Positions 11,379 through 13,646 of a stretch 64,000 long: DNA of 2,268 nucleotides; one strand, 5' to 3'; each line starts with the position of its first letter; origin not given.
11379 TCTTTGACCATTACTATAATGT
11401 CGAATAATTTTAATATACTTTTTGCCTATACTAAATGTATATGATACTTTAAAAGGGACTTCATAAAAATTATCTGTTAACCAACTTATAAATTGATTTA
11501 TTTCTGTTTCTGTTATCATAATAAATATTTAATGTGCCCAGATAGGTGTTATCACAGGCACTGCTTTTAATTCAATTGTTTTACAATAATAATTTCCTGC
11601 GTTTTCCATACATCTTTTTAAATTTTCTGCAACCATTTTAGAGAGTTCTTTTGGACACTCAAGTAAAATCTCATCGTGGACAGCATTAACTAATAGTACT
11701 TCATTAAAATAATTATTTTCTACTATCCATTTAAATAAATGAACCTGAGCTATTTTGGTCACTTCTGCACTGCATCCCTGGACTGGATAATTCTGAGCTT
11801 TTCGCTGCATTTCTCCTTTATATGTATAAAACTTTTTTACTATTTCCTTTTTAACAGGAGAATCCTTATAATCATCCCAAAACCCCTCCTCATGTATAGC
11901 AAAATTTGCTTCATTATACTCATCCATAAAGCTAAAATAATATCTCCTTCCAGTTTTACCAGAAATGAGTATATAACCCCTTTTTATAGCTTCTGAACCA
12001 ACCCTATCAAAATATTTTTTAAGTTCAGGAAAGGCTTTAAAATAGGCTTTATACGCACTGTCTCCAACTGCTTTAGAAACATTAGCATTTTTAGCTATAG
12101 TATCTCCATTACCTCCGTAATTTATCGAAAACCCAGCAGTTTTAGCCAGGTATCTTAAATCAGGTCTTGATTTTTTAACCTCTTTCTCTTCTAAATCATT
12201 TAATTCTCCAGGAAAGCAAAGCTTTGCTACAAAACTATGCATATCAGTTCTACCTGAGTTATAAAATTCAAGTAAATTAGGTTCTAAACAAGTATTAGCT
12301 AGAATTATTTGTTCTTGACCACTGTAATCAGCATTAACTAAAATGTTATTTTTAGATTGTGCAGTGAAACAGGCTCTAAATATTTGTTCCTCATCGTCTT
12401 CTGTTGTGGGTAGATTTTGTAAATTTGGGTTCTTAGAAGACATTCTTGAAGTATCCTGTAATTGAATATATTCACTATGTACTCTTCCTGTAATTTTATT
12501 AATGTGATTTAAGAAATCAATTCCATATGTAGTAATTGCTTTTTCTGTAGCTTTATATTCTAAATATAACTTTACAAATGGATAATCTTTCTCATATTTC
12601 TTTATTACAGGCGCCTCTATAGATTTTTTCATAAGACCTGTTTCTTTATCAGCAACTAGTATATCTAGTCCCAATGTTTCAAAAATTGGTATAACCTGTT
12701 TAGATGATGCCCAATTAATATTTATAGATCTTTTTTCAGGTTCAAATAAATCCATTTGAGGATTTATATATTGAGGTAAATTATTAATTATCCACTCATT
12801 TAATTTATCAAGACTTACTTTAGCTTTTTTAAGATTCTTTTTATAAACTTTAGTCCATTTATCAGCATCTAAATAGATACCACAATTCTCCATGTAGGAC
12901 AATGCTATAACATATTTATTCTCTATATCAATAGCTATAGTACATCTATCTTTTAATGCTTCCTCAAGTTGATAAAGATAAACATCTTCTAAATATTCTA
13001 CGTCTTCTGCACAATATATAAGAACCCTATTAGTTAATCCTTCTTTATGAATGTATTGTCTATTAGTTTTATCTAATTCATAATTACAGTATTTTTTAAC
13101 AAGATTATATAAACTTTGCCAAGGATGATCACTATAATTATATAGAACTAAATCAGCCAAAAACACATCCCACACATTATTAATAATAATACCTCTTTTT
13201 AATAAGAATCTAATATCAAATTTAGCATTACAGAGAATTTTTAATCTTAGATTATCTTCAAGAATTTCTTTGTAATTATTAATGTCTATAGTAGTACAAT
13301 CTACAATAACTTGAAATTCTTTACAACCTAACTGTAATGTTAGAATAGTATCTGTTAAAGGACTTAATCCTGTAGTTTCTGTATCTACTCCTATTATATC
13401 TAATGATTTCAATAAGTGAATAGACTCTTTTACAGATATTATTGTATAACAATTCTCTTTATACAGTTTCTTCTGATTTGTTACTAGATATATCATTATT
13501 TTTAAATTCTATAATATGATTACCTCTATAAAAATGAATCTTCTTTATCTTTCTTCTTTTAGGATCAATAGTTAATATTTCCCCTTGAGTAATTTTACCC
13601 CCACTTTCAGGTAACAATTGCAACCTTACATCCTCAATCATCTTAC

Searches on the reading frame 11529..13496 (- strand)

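Call 11: search_protein_families(library=phrogs, proteins=[window:11529-13496:-])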
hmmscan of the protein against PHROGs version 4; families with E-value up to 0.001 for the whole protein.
window:11529-13496:- (655 aa): 6 families
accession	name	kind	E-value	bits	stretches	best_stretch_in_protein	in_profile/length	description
phrog_17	-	DNA, RNA and nucleotide metabolism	7.2e-89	300.3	1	22-645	661-1222/1445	DNA polymerase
phrog_2573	-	DNA, RNA and nucleotide metabolism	2.2e-33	116.8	1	374-654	6-266/336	DNA polymerase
phrog_5995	-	DNA, RNA and nucleotide metabolism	4.1e-20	73.4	1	456-633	2-147/236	DNA polymerase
phrog_10285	-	DNA, RNA and nucleotide metabolism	5.3e-15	56.3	1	352-654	25-319/321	DNA polymerase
phrog_12241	-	DNA, RNA and nucleotide metabolism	4.3e-13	50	1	86-364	198-495/502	DNA polymerase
phrog_15971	-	DNA, RNA and nucleotide metabolism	7.3e-13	49.4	1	189-510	4-273/376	DNA polymerase I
